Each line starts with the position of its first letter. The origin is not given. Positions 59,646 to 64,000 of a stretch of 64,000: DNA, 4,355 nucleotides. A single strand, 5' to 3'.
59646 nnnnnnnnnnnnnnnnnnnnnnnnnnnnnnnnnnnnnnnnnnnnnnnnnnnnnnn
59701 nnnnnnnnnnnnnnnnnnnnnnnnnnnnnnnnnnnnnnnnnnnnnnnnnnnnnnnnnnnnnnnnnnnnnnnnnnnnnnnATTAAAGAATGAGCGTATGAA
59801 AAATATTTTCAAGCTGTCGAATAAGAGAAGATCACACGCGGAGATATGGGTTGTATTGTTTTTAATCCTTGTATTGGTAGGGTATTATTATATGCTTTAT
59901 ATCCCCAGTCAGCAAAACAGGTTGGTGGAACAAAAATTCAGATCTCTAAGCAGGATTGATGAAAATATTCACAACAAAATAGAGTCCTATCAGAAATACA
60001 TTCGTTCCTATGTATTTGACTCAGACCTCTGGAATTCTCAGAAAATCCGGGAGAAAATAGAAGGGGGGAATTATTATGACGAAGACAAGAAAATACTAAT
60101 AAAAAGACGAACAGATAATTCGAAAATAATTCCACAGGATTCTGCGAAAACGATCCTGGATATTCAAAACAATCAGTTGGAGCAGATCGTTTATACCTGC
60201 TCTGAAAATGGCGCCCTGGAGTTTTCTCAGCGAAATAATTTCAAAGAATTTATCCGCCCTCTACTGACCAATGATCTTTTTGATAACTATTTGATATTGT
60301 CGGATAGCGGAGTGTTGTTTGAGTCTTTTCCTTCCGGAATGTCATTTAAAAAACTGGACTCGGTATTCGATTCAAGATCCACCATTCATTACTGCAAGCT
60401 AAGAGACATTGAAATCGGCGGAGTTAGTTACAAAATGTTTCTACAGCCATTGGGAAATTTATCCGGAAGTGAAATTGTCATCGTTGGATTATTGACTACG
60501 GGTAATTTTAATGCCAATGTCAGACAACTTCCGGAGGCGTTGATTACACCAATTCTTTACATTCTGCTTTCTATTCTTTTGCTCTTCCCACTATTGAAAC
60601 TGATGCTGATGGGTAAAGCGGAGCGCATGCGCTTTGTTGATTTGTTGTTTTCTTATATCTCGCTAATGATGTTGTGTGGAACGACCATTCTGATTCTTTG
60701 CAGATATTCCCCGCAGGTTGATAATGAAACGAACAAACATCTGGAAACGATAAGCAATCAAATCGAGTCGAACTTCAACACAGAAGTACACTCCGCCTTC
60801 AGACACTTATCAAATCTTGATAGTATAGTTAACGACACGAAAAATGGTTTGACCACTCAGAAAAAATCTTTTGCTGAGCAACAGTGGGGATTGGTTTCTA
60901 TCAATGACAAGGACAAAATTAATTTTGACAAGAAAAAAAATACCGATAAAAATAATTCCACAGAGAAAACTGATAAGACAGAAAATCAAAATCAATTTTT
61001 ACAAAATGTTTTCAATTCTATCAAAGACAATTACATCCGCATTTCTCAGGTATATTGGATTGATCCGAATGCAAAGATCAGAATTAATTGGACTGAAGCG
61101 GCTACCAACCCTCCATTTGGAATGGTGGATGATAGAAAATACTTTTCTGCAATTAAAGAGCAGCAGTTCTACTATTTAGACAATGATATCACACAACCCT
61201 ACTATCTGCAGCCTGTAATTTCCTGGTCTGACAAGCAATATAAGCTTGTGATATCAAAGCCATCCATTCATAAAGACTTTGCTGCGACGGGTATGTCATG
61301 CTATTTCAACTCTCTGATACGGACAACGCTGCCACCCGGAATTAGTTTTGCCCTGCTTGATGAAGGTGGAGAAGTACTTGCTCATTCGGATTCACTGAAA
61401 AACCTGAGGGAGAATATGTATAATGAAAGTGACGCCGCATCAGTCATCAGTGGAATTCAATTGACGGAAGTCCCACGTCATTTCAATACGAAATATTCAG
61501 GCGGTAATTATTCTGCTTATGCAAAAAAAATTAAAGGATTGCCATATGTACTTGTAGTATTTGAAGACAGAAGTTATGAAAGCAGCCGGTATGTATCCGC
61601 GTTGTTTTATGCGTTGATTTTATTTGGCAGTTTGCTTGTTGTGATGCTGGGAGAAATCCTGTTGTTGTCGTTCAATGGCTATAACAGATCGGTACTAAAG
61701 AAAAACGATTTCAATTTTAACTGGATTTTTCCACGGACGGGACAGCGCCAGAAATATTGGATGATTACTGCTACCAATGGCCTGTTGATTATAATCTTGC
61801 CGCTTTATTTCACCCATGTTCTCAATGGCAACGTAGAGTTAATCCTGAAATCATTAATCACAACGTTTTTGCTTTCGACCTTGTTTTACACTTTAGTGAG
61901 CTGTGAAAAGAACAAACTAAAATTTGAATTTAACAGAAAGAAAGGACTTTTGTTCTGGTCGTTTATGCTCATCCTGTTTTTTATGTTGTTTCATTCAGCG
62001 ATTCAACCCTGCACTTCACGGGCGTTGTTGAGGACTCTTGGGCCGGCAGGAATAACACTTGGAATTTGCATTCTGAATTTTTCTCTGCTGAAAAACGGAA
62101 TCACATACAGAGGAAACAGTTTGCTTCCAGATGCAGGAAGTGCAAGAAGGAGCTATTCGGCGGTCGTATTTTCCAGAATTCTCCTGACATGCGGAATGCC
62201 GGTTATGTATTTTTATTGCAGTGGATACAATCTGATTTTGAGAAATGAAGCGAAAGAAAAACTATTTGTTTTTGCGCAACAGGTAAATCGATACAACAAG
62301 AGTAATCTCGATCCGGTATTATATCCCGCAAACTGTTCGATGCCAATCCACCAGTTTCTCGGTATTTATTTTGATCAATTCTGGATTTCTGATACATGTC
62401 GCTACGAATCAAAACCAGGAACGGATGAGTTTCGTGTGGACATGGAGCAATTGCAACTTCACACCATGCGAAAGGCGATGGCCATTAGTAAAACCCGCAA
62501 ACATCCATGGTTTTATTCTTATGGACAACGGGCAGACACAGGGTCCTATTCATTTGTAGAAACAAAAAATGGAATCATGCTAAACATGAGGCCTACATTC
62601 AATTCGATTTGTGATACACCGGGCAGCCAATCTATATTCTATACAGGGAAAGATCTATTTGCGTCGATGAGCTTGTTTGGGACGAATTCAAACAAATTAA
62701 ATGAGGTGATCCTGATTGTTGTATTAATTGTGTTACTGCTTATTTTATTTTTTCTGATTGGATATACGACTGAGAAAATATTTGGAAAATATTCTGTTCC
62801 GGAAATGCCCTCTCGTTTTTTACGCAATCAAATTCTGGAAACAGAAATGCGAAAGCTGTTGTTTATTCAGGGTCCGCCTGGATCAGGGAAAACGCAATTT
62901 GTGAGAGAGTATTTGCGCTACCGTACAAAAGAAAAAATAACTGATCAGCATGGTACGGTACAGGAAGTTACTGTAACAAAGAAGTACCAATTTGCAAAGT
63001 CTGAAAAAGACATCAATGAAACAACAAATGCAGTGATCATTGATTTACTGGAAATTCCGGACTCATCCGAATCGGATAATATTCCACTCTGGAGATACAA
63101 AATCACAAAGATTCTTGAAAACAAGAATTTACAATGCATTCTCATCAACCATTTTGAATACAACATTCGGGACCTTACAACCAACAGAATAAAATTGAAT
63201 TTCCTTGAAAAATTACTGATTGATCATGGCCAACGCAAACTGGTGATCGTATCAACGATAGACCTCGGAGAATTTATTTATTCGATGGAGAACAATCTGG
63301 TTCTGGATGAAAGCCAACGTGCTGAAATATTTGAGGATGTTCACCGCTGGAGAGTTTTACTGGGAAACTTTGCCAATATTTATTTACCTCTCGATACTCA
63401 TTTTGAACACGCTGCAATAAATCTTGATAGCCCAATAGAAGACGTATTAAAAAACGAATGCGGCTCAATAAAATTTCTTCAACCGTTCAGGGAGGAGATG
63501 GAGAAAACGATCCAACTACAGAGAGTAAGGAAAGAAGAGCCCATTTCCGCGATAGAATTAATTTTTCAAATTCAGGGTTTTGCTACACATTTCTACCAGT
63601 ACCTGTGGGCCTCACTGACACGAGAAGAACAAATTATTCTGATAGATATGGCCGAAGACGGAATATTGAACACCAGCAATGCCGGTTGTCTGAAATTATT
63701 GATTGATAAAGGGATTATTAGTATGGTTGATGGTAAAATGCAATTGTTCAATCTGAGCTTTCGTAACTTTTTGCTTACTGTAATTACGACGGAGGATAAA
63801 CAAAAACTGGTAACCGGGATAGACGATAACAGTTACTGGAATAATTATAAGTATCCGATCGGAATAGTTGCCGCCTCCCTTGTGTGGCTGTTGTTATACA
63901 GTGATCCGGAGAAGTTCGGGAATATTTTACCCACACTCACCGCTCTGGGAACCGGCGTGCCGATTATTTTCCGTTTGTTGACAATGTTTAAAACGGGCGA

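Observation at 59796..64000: Over 1400-aa protein: P-loop NTPase embedded in a polytopic membrane scaffold with two periplasmic sensor-like domains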

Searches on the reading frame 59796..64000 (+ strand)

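Call 5: search_protein_families(library=pfam, proteins=[window:59796-64000:+], max_evalue=1)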
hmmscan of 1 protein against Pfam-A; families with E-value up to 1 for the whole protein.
window:59796-64000:+ (1401 aa): 10 families
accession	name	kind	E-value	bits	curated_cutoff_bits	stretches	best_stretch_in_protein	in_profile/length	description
PF13086.12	AAA_11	-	0.0046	17.2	27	1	1018-1046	18-44/257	AAA domain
PF00931.28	NB-ARC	-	0.0098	15.6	23.5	1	1011-1111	10-101/248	NB-ARC domain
PF01637.24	ATPase_2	-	0.014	15.7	33.2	1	1012-1049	13-50/225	ATPase domain predominantly from Archaea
PF13401.12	AAA_22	-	0.017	15.9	27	1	1019-1130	5-97/130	AAA domain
PF13191.12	AAA_16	-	0.028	15.4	32.6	1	1020-1046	25-51/167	AAA ATPase domain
PF13245.12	AAA_19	-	0.035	14.7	25.1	1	1016-1063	8-52/134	AAA domain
PF13173.12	AAA_14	-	0.043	14.3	27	0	1019-1110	2-88/129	AAA domain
PF06745.19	ATPase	-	0.18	11.6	26.6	1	1019-1118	19-126/231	KaiC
PF13671.12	AAA_33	-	0.19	12.5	27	1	1021-1041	1-21/143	AAA domain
PF07728.20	AAA_5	-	0.2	12.1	22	1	1022-1043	2-23/139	AAA domain (dynein-related subfamily)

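Call 7: search_protein_families(library=ncbifam, proteins=[window:59796-64000:+], max_evalue=0.01)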
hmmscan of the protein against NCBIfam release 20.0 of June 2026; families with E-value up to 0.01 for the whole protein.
window:59796-64000:+ (1401 aa): 0 families

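Call 8: search_protein_families(library=padloc, proteins=[window:59796-64000:+], max_evalue=0.01)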
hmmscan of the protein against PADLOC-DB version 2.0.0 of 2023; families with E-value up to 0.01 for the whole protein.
window:59796-64000:+ (1401 aa): 2 families
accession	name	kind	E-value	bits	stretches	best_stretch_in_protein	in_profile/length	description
PDLC03920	MkoA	-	1.4e-05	21.6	1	1013-1047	627-659/1112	-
PDLC04140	mad8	-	0.00039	18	1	1009-1046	17-54/314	mads_8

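Call 9: find_homologous_proteins(query=window:59796-64000:+, max_evalue=0.001)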
Query window:59796-64000:+ (1401 aa): 4 proteins with E <= 0.001 among 6231 candidates.
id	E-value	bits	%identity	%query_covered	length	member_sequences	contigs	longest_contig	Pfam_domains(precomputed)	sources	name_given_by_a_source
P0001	0.0e+0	1986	100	63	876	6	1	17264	-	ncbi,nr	ncbi:MAG TPA: cache domain-containing protein, partial [Bacteroidia bacterium]|nr:cache domain-conta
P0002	7.9e-125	436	25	100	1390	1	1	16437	-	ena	-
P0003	6.3e-32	128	25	46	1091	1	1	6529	PF02743.25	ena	-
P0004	6.4e-31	125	23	45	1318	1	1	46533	-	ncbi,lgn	-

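Call 11: find_encoding_contigs(protein=P0002, flank=10000)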
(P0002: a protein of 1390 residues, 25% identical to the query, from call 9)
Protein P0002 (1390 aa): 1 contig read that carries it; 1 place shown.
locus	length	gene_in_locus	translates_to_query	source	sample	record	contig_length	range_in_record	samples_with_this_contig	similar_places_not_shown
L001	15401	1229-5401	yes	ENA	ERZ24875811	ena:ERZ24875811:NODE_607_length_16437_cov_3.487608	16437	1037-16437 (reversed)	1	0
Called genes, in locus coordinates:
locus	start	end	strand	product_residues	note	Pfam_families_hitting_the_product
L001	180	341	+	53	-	-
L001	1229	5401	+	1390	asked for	-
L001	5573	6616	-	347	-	PF02685:Glucokinase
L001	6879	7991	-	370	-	PF00155:Aminotran_1_2, PF01053:Cys_Met_Meta_PP, PF00266:Aminotran_5, PF01212:Beta_elim_lyase (weak)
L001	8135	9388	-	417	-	-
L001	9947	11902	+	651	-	PF18962:Por_Secre_tail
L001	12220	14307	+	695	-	PF13567:DUF4131, PF03772:Competence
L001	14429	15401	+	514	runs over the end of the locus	PF02142:MGS, PF01808:AICARFT_IMPCHas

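Call 12: find_encoding_contigs(protein=P0001, flank=10000)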
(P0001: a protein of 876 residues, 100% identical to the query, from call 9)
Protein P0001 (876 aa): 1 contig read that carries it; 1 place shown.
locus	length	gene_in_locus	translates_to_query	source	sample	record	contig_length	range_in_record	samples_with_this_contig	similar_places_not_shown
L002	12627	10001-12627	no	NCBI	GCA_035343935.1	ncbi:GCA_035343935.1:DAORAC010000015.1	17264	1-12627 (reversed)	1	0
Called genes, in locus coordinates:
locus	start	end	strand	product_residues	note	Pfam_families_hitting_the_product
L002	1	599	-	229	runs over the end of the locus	PF00005:ABC_tran, PF13304:AAA_21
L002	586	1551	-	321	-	-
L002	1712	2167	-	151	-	-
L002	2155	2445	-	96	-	-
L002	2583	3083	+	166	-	PF00300:His_Phos_1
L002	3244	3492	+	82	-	-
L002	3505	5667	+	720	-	PF13089:PP_kinase_N, PF02503:PP_kinase, PF17941:PP_kinase_C_1, PF13091:PLDc_2 (weak), PF13090:PP_kinase_C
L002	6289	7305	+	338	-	-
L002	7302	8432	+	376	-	PF04909:Amidohydro_2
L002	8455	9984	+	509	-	PF01244:Peptidase_M19 (weak)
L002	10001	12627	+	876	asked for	?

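Call 15: find_homologous_proteins(query=A1, max_evalue=0.001)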
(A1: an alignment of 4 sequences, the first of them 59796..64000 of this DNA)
Query A1 (4 sequences) (1401 aa, profile of the alignment): 4 proteins with E <= 0.001 among 8000 candidates.
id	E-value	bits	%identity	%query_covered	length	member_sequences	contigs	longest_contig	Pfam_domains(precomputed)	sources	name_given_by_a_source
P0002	0.0e+0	2074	25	100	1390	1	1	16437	-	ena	-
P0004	0.0e+0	1633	23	45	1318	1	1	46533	-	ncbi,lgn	-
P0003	0.0e+0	1307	25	46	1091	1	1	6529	PF02743.25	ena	-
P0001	0.0e+0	1269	100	63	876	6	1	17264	-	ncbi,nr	ncbi:MAG TPA: cache domain-containing protein, partial [Bacteroidia bacterium]|nr:cache domain-conta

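Call 17: find_encoding_contigs(protein=P0004, flank=10000)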
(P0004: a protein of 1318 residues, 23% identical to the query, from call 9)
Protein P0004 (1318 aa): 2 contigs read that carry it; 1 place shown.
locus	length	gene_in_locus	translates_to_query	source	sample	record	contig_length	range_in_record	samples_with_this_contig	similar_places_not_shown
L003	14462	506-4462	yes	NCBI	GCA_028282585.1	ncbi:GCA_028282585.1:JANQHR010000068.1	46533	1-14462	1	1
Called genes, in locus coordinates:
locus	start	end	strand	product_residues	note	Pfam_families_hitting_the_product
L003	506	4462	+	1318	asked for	-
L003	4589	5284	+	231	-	PF13189:Cytidylate_kin2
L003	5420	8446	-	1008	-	PF00082:Peptidase_S8, PF00041:fn3, PF00629:MAM, PF18962:Por_Secre_tail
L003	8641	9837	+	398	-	PF00112:Peptidase_C1 (weak), PF03051:Peptidase_C1_2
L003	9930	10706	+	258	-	PF00106:adh_short, PF08659:KR, PF23441:SDR (weak), PF13561:adh_short_C2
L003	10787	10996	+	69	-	PF20095:DUF6485 (weak)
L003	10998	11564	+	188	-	PF03352:Adenine_glyco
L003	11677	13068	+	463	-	PF10396:TrmE_N, PF00009:GTP_EFTU (faint), PF12631:MnmE_helical, PF03193:RsgA_GTPase (faint), PF00071:Ras (weak), PF01926:MMR_HSR1, PF02421:FeoB_N, PF08477:Roc (weak), +1 more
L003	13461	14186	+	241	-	PF19570:DUF6088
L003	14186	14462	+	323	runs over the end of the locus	PF08843:AbiEii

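Call 18: find_encoding_contigs(protein=P0003, flank=10000)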
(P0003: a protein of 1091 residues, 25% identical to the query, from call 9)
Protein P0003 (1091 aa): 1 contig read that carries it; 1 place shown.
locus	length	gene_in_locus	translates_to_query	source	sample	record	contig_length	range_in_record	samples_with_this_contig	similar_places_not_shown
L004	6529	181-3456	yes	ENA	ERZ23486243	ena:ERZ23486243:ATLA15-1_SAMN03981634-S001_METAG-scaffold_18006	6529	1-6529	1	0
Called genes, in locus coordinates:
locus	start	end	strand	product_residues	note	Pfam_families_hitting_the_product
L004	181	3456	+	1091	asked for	PF02743:dCache_1 (weak)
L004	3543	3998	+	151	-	-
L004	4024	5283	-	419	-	PF00512:HisKA, PF02518:HATPase_c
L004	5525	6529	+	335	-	?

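Call 23: find_related_loci(query=A2, collection=genome_contigs, flank=10000)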
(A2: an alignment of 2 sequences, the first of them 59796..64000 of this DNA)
Query A2 (1401 aa) in genome_contigs; peptide patterns used: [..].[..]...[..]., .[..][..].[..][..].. (x = any residue, [..] = any of these).
396 stretches matched a pattern; 5 encode a relative of the query (tblastn E <= 1e-3); 5 distinct loci.
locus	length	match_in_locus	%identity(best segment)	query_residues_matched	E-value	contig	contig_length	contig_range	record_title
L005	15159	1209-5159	26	12-1399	1e-111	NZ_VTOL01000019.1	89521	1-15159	Dyadobacter sp. 3J3 NODE_19, whole genome shotgun sequence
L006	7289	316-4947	26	6-1397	1e-79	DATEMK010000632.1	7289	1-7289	MAG TPA_asm: Bacteroidia bacterium isolate SMAG_U8940 k141_2018065, whole genome shotgun sequence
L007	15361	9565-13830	29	17-1397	2e-77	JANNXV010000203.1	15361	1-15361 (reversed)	MAG: Bacteroidota bacterium isolate VAR_34_metabat_144 VAR_34_k141_2095911, whole genome shotgun sequence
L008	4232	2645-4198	28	3-544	1e-58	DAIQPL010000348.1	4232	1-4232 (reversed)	MAG TPA_asm: Flavisolibacter sp. isolate CTOTU21646 NODE_16560_length_4232_cov_4.965286, whole genome shotgun sequence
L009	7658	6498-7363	34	12-294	3e-29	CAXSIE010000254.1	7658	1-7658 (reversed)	MAG: uncultured Flavihumibacter sp. isolate private_X4_metawrap_bin.5 genome assembly, contig: private_X4_metawrap_bin.5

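Call 33: find_homologous_proteins(query=A6, max_evalue=0.001)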
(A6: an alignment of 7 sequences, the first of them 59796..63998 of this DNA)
Query A6 (7 sequences) (1401 aa, profile of the alignment): 3 proteins with E <= 0.001 among 8000 candidates.
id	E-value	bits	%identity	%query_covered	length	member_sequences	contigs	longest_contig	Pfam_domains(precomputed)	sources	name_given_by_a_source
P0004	0.0e+0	1292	23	45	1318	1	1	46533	-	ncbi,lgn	-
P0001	0.0e+0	1071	100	63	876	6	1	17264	-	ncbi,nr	ncbi:MAG TPA: cache domain-containing protein, partial [Bacteroidia bacterium]|nr:cache domain-conta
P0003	2.2e-65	240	25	46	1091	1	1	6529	PF02743.25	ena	-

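Call 43: search_protein_families(library=pfam, alignment_id=A6, max_evalue=0.1)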
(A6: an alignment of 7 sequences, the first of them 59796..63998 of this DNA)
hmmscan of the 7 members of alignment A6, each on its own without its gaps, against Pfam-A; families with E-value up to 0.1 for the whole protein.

A. member 1, window:59796-63998:+ (1401 aa): 7 families
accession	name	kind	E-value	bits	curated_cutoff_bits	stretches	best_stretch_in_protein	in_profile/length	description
PF13086.12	AAA_11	-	0.0046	17.2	27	1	1018-1046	18-44/257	AAA domain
PF00931.28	NB-ARC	-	0.0098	15.6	23.5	1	1011-1111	10-101/248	NB-ARC domain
PF01637.24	ATPase_2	-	0.014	15.7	33.2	1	1012-1049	13-50/225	ATPase domain predominantly from Archaea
PF13401.12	AAA_22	-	0.017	15.9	27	1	1019-1130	5-97/130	AAA domain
PF13191.12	AAA_16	-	0.028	15.4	32.6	1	1020-1046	25-51/167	AAA ATPase domain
PF13245.12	AAA_19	-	0.035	14.7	25.1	1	1016-1063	8-52/134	AAA domain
PF13173.12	AAA_14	-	0.043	14.3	27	0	1019-1110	2-88/129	AAA domain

B. families by the number of members that match (of 7 scanned): 12 families
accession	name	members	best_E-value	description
PF02743.24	dCache_1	2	7.3e-14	Cache domain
PF05545.16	FixQ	1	0.0017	Cbb3-type cytochrome oxidase component FixQ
PF02699.20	YajC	1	0.0042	Preprotein translocase subunit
PF13086.12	AAA_11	1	0.0046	AAA domain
PF00931.28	NB-ARC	1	0.0098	NB-ARC domain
PF01637.24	ATPase_2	1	0.014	ATPase domain predominantly from Archaea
PF13401.12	AAA_22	1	0.017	AAA domain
PF13191.12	AAA_16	1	0.028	AAA ATPase domain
PF01284.28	MARVEL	1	0.028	Membrane-associating domain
PF13245.12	AAA_19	1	0.035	AAA domain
PF13173.12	AAA_14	1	0.043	AAA domain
PF07690.21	MFS_1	1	0.095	Major Facilitator Superfamily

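Call 47: search_protein_families(library=pfam, proteins=[L005:1158-5174:+, L006:310-4971:+, L007:9529-13860:+, P0002, P0004, P0003, L008:2651-4231:+], max_evalue=0.05)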
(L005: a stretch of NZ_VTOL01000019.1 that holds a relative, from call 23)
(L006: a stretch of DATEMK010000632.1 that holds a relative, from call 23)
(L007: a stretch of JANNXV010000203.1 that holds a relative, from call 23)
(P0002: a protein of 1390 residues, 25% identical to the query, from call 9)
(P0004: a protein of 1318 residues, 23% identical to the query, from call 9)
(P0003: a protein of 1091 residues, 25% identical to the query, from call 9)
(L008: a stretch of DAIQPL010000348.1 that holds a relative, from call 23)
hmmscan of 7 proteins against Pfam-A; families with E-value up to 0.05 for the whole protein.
L005:1158-5174:+ (1339 aa): 1 family
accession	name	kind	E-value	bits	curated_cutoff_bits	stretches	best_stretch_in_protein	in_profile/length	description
PF02743.24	dCache_1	-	7.3e-14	52.3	45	1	399-576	65-239/240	Cache domain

L006:310-4971:+ (1554 aa): 0 families

L007:9529-13860:+ (1444 aa): 0 families

P0002 (1390 aa): 0 families

P0004 (1318 aa): 0 families

P0003 (1091 aa): 1 family
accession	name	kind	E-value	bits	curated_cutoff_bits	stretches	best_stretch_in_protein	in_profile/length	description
PF02743.24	dCache_1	-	1.9e-06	28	45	1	285-529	8-239/240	Cache domain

L008:2651-4231:+ (527 aa): 4 families
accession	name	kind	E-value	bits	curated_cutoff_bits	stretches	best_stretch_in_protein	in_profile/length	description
PF02743.24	dCache_1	-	1.2e-10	41.8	45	1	339-514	26-193/240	Cache domain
PF05545.16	FixQ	-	0.0017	18.7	29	1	8-40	7-39/49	Cbb3-type cytochrome oxidase component FixQ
PF02699.20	YajC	-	0.0042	17.4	28.2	1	16-46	3-33/78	Preprotein translocase subunit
PF01284.28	MARVEL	-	0.028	14.9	32.8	0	224-321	18-117/135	Membrane-associating domain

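Call 67: search_protein_representatives(alignment_id=A7)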
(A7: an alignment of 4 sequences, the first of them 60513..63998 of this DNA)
Query: 4 sequences, 1133 profile positions. Proteins with E-value up to 0.001 (for the whole library): 3878; up to 1e-10: 3130; up to 1e-30: 1769. The best 150 are listed.
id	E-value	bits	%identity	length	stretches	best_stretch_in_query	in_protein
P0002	0.0e+00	1707.7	-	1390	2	1-1133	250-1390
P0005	0.0e+00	1035.5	-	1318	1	1-1130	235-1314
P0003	0.0e+00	1014.0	-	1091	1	1-945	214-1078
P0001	2.5e-263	893.4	-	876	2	2-633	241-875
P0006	1.2e-232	791.7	-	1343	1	2-1131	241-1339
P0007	1.9e-223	761.3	-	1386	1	2-1130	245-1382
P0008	1.5e-222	758.3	-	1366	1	1-1130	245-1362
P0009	5.3e-220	749.9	-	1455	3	2-940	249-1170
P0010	7.5e-219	746.1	-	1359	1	2-1131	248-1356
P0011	3.2e-218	744.0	-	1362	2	2-1132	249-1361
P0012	3.2e-214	730.7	-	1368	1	1-1129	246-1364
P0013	1.0e-213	729.1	-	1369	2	1-1131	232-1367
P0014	1.2e-210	719.0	-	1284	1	2-1131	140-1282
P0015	6.3e-207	706.6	-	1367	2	1-1131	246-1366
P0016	1.8e-205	701.8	-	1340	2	2-1130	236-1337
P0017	1.6e-204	698.7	-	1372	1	1-1131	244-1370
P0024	8.8e-190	649.8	-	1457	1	1-1129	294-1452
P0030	7.1e-180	617.0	-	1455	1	1-1132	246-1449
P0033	3.9e-175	601.3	-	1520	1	1-1126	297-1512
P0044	8.5e-167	573.7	-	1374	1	1-1123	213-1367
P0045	3.6e-166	571.6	-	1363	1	2-1125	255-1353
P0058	3.3e-154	532.0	-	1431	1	2-1131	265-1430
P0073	1.9e-134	466.6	-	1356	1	9-1131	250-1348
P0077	1.8e-133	463.4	-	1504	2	432-1130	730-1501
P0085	2.1e-127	443.2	-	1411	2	9-802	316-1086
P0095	6.1e-125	435.1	-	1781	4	3-527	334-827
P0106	2.3e-122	426.5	-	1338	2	6-797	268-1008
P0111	6.3e-121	421.8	-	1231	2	1-469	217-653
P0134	6.8e-116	405.1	-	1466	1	13-1119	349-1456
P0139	1.2e-115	404.3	-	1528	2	3-1126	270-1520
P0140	2.0e-115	403.6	-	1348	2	725-1126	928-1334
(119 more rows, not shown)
